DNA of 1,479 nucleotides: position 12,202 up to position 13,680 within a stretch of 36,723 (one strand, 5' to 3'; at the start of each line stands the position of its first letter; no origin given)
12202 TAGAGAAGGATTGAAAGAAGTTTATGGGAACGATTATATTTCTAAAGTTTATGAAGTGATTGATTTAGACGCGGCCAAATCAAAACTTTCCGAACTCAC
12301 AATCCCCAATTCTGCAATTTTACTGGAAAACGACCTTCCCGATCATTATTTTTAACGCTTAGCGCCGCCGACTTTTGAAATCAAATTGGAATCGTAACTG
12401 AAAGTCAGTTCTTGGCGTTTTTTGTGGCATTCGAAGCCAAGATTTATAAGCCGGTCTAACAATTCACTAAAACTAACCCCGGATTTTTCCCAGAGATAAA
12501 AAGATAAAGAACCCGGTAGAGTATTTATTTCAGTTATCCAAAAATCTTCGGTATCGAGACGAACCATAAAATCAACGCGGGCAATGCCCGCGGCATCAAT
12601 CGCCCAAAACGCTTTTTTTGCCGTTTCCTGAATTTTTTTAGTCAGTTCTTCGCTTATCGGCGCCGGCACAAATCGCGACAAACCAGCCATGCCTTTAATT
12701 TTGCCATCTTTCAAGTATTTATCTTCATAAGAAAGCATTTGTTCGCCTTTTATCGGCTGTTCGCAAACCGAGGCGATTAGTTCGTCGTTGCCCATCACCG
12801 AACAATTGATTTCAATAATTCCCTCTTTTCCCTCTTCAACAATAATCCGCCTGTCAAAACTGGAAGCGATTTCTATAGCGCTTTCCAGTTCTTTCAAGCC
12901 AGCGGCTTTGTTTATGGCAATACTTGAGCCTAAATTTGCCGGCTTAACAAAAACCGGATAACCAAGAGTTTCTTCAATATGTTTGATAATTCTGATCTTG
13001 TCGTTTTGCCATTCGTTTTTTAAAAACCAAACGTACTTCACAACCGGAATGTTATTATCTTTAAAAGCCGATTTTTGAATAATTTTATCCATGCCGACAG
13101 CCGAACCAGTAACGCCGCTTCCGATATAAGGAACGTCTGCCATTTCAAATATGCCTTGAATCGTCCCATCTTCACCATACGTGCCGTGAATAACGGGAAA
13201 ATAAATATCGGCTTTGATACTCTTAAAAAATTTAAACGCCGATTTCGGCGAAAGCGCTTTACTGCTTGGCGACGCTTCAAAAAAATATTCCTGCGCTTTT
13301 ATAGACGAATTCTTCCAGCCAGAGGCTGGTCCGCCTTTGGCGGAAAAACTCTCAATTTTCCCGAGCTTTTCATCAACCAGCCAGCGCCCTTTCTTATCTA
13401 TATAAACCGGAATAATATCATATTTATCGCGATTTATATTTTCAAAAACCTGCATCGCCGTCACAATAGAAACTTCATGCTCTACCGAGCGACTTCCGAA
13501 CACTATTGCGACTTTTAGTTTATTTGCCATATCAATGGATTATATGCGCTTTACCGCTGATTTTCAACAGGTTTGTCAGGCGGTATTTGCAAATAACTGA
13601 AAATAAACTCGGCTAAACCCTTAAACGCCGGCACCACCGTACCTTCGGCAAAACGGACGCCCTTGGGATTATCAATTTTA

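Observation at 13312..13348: Best-preserved copy of the twin-hairpin element lies inside ddl and is translated in a different frame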

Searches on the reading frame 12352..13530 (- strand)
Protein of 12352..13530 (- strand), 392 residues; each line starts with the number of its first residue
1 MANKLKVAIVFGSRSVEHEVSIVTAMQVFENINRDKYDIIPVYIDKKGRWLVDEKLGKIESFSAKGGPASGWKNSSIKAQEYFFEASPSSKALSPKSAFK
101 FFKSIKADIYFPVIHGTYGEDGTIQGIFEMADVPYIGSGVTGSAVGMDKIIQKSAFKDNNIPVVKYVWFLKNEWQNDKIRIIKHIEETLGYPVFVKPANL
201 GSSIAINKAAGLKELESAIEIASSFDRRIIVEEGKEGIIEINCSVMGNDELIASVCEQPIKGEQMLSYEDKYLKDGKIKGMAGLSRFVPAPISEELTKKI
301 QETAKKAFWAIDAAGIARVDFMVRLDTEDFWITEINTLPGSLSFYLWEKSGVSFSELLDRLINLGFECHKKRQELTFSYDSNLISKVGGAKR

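Call 15: search_solved_structures(query=window:12352-13530:-, show_alignments=3)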
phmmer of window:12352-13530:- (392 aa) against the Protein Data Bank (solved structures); distinct sequences matched with E-value up to 0.001: 37.
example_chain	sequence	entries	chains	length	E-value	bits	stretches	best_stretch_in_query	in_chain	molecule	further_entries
2i87_A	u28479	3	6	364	6.8e-69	235.7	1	4-380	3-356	D-alanine-D-alanine ligase | D-alanine--D-alanine ligase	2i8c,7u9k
2i80_A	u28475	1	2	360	6.8e-69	235.7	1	4-380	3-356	D-alanine-D-alanine ligase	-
8fff_A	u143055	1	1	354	1.8e-68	234.3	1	6-378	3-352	D-alanine--D-alanine ligase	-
3n8d_A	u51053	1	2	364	5e-68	232.9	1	4-380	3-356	D-alanine--D-alanine ligase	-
7u56_A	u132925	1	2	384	6.4e-64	219.4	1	4-375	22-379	D-alanine--D-alanine ligase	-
3q1k_A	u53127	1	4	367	1.5e-63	218.2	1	4-373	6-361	D-alanine--D-alanine ligase A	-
3i12_A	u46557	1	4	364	1.6e-63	218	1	4-373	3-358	D-alanine-D-alanine ligase A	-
3r5f_A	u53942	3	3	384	1.4e-57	198.5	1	3-375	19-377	D-alanine--D-alanine ligase 1 | D-alanine--D-alanine ligase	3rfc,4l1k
3e5n_A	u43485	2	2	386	1.4e-57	198.5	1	3-375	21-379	D-alanine-D-alanine ligase A | D-alanine--D-alanine ligase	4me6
4fu0_A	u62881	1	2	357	3.3e-56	194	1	3-368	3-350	D-alanine--D-alanine ligase 7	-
3k3p_A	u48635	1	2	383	5.2e-51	176.9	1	5-373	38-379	D-alanine--D-alanine ligase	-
3lwb_A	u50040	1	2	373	3.9e-50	174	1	4-363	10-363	D-alanine--D-alanine ligase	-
3tqt_A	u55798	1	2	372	8.9e-50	172.8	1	1-380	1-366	D-alanine--D-alanine ligase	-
1e4e_A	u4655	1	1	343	3.6e-48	167.5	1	3-365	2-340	VANCOMYCIN/TEICOPLANIN A-TYPE RESISTANCE PROTEIN VANA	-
1e4e_B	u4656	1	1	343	5.3e-48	167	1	3-365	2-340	VANCOMYCIN/TEICOPLANIN A-TYPE RESISTANCE PROTEIN VANA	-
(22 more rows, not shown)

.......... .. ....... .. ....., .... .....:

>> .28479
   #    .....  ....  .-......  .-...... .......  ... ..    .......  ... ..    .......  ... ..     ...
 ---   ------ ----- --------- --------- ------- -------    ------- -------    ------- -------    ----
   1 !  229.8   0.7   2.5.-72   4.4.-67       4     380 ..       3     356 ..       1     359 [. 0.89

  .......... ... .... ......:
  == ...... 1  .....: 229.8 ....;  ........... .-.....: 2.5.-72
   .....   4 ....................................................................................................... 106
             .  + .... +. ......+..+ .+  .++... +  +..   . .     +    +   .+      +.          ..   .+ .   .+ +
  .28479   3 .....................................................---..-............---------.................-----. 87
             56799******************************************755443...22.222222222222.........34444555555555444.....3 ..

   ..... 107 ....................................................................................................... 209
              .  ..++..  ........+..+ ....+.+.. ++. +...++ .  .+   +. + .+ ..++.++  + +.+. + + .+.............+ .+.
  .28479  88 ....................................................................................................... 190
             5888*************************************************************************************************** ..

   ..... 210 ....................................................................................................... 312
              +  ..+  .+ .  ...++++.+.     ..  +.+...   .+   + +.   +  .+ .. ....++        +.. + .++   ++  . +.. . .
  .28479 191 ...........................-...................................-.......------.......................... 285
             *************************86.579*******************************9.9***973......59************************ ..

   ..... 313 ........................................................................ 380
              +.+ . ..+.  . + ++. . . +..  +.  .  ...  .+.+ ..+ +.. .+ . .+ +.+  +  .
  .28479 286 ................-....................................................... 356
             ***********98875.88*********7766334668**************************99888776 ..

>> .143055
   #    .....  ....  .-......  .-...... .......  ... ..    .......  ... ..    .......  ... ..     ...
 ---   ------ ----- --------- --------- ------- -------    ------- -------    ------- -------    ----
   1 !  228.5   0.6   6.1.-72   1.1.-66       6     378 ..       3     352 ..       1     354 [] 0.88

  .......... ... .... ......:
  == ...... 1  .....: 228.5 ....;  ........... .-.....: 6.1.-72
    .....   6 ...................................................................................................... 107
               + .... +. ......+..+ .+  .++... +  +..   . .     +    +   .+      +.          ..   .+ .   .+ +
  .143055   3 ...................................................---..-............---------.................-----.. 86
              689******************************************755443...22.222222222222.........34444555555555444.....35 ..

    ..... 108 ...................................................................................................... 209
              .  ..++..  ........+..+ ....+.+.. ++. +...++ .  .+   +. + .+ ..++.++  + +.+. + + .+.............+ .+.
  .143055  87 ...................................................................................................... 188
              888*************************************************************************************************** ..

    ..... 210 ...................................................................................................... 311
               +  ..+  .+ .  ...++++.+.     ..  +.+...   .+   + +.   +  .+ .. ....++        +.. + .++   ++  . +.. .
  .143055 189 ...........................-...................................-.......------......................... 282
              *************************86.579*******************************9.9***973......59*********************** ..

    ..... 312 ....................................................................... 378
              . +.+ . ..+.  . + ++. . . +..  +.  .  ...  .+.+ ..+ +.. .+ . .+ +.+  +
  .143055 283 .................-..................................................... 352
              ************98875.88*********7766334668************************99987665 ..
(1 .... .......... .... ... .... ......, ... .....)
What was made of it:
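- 12352..13530 (-): ddl (D-alanine--D-alanine ligase, 392 aa), the host gene. PDB Ddl matches down to E = 7e-69 (call 15).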

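Call 22: find_homologous_proteins(query=window:12352-13530:-, max_evalue=1e-40)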
Query window:12352-13530:- (392 aa): 7984 proteins with E <= 1e-40 among 8000 candidates; the best 120 are listed.
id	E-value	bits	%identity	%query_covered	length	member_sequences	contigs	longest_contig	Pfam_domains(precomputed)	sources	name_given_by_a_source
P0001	3.1e-257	870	100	100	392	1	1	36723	PF01820.28,PF02786.23,PF07478.19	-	-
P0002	2.1e-206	703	82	99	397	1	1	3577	PF01820.28,PF02786.23,PF07478.19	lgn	-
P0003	2.5e-206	703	81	100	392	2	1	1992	PF01820.28,PF02786.23,PF02222.28,PF07478.19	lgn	-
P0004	2.8e-206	703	81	98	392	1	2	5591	PF01820.28,PF02786.23,PF02222.28,PF07478.19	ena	-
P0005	4.4e-206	702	81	98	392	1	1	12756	PF01820.28,PF02786.23,PF02222.28,PF07478.19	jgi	-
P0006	6.6e-206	702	81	99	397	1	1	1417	PF01820.28,PF02786.23,PF07478.19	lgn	-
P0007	2.6e-205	700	81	98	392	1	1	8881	PF01820.28,PF02786.23,PF02222.28,PF07478.19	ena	-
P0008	4.8e-205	699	79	100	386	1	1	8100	PF01820.28,PF02786.23,PF07478.19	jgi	-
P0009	5.5e-205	699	81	98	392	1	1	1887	PF01820.28,PF02786.23,PF02222.28,PF07478.19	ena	-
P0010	1.1e-204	697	80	98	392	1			PF01820.28,PF02786.23,PF02222.28,PF07478.19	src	-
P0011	4.5e-204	696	80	99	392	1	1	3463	PF01820.28,PF02786.23,PF02222.28,PF07478.19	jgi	-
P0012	2.1e-203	693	81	99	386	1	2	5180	PF01820.28,PF02786.23,PF02222.28,PF07478.19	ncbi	-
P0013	3.6e-203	693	81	98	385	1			PF01820.28,PF02786.23,PF02222.28,PF07478.19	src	-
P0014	5.4e-203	692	81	98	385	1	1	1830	PF01820.28,PF02786.23,PF02222.28,PF07478.19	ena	-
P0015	1.1e-202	691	81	98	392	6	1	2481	PF01820.28,PF02786.23,PF07478.19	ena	-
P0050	1.8e-192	657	73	100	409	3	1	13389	PF01820.28,PF02786.23,PF02222.28,PF07478.19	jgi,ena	-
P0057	4.0e-190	650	74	99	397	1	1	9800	PF01820.28,PF02786.23,PF02222.28,PF07478.19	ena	-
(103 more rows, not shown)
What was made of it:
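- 12352..13530 (-): Orthologues named Ddl of Candidatus Azambacteria (call 22).
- On Rickettsia palindromic elements (RPE): The host is a Candidatus Azambacteria-like CPR bacterium (call 22).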

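Call 25: find_related_loci(query=window:12352-13530:-, collection=metagenome_contigs, flank=10000)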
Query window:12352-13530:- (392 aa) in metagenome_contigs; peptide patterns used: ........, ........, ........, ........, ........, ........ (x = any residue, [..] = any of these).
96 stretches matched a pattern; 43 encode a relative of the query (tblastn E <= 1e-3); 43 distinct loci.
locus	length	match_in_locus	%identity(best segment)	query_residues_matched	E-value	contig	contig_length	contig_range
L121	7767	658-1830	81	1-392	0e+0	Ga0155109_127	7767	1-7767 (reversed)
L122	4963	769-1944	82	1-386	0e+0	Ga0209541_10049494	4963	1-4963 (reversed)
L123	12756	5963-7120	80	1-387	0e+0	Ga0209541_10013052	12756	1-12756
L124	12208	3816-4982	81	3-392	0e+0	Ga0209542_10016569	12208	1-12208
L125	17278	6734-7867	81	1-386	0e+0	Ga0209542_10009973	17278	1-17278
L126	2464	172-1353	78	1-392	0e+0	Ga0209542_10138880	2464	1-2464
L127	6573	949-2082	80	1-386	0e+0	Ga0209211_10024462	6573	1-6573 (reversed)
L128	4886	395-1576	79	3-392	0e+0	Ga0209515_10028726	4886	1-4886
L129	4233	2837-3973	79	1-387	0e+0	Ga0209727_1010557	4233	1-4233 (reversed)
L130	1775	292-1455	78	1-389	0e+0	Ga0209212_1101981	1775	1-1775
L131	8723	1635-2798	76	1-392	0e+0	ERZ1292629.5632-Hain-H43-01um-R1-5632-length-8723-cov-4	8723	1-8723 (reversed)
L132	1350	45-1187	81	3-391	0e+0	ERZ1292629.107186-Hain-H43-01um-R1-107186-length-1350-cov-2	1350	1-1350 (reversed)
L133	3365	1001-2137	77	1-387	0e+0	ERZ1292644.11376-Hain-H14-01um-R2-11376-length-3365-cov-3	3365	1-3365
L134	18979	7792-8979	75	1-392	0e+0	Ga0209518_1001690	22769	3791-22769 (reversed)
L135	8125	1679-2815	78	3-386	0e+0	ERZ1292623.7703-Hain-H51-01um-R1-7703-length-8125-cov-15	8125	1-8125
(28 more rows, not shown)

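Call 54: predict_structure(alignment_id=A2)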
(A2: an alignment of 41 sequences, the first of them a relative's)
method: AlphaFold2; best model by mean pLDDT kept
length: 392 residues; sequences in the alignment: 41
mean_pLDDT: 82.1   pTM: 0.83
mean pLDDT of the five models: 82.1, 82.1, 81.2, 80.2, 79.7
residues with pLDDT >= 90: 181; 70-90: 132; 50-70: 44; < 50: 35
segments of 3 or more residues with pLDDT < 50: 65-75, 262-270, 272-283
pLDDT, mean of each block of 10 residues (from residue 1): 86 81 88 95 91 88 50 60 86 80 88 76 79 89 84 94 94 96 95 86 64 92 88 88 92 87 47 43 62 95 96 90 92 80 71 91 94 80 70 45
secondary structure, 60 per line:
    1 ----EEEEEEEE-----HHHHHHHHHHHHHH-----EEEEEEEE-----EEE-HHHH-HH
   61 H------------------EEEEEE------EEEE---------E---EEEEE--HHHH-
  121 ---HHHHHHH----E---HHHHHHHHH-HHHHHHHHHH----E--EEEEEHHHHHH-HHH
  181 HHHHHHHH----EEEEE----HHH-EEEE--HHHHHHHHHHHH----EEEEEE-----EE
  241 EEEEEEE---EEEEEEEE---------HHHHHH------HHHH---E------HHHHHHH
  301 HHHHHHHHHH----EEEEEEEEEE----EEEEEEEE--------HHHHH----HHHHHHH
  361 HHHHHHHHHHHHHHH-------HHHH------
elements in order: E5-12 H18-31 E37-44 E50-52 H54-57 E80-85 E92-95 E109-113 H116-119 H124-130 H139-147 H149-158 E166-170 H171-176 H178-188 E193-197 E206-209 H212-223 E228-233 E239-247 E251-258 H268-273 H280-283 H294-310 E315-324 E329-336 H345-349 H354-375 H383-386
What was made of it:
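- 13315..13344 (-): 30-bp double-hairpin element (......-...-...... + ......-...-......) inserted in ddl. It encodes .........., Ddl residues 63-72. Disordered loop in call 54.
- Tolerated position: coil 62-79 with pLDDT below 50 (call 54).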

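Call 55: find_encoding_contigs(protein=P0006, flank=500, max_places=1)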
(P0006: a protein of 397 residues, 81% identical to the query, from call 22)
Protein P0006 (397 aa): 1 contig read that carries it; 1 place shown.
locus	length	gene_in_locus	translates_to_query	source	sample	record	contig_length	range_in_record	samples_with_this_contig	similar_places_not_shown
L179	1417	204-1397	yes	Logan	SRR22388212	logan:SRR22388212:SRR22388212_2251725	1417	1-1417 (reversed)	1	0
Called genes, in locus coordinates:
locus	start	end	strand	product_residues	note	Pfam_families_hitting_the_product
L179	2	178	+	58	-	?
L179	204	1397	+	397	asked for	PF01820:Dala_Dala_lig_N, PF02786:CPSase_L_D2 (weak), PF07478:Dala_Dala_lig_C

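Call 56: find_encoding_contigs(protein=P0050, flank=500, max_places=1)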
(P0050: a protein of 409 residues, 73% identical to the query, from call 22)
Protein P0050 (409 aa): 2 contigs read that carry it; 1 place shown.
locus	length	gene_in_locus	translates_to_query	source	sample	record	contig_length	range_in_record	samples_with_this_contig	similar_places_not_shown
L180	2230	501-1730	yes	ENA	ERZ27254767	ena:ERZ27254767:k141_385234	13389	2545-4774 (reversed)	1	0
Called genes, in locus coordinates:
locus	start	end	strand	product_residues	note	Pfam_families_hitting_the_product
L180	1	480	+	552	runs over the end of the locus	PF03717:PBP_dimer, PF00905:Transpeptidase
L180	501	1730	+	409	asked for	PF01820:Dala_Dala_lig_N, PF02786:CPSase_L_D2 (faint), PF02222:ATP-grasp (faint), PF07478:Dala_Dala_lig_C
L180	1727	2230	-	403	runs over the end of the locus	PF08245:Mur_ligase_M, PF02875:Mur_ligase_C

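Call 57: find_encoding_contigs(protein=P0057, flank=500, max_places=1)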
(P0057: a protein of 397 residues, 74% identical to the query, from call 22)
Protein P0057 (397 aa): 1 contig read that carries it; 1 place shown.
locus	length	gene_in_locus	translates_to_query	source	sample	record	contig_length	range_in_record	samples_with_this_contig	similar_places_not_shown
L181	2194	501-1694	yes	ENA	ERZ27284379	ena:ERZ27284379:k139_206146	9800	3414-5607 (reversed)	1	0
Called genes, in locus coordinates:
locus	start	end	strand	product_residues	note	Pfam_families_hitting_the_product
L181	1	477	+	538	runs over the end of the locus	PF03717:PBP_dimer, PF00905:Transpeptidase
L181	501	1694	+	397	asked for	PF01820:Dala_Dala_lig_N, PF02222:ATP-grasp (weak), PF02786:CPSase_L_D2 (weak), PF07478:Dala_Dala_lig_C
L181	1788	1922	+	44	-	-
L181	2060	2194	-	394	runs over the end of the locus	PF08245:Mur_ligase_M, PF02875:Mur_ligase_C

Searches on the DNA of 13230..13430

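Call 77: search_rna_families(source=window, start=13230, end=13430, threshold=evalue, max_evalue=1)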
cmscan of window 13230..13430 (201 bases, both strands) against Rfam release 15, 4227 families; matches with E-value up to 1: 0.
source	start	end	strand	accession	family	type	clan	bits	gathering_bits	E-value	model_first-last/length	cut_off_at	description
